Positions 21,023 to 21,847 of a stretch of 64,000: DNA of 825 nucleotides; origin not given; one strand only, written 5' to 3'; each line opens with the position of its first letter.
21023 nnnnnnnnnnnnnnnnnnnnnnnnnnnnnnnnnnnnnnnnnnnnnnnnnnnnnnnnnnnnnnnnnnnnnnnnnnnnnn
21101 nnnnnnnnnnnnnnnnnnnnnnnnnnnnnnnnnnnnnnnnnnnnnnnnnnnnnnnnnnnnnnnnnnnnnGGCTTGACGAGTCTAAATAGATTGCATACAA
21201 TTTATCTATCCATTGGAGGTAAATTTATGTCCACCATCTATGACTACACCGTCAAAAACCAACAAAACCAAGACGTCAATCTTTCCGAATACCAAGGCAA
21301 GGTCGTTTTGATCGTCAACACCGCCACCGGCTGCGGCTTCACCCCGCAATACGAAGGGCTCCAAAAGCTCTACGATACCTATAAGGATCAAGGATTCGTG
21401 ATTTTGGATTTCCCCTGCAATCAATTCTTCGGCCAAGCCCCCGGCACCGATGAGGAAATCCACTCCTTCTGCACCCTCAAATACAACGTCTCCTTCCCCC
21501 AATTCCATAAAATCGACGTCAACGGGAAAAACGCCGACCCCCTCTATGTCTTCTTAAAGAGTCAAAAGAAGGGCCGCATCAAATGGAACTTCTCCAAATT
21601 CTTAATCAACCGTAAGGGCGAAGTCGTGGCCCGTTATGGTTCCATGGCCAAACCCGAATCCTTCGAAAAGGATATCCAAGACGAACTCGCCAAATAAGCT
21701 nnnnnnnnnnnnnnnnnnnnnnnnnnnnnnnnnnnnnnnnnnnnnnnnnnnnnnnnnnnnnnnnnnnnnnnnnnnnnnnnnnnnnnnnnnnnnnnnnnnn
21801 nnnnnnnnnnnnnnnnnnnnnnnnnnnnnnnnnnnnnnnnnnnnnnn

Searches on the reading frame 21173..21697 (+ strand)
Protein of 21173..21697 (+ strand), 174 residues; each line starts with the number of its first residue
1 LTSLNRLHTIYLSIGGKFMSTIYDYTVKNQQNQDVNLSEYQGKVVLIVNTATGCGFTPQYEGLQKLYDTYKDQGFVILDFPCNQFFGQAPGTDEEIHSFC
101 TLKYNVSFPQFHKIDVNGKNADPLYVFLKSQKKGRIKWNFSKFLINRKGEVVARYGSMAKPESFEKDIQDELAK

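Call 10: search_protein_families(library=pfam, proteins=[window:21173-21697:+])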
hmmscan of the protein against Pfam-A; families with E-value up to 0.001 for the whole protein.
window:21173-21697:+ (174 aa): 3 families
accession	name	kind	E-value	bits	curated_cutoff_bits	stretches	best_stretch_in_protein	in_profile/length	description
PF00255.25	GSHPx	-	1.5e-40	137.6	27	1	22-129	1-108/108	Glutathione peroxidase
PF00578.27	AhpC-TSA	-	2.6e-07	31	26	1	23-86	6-71/124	AhpC/TSA family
PF08534.16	Redoxin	-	0.00054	20.2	26.6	0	29-77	15-65/148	Redoxin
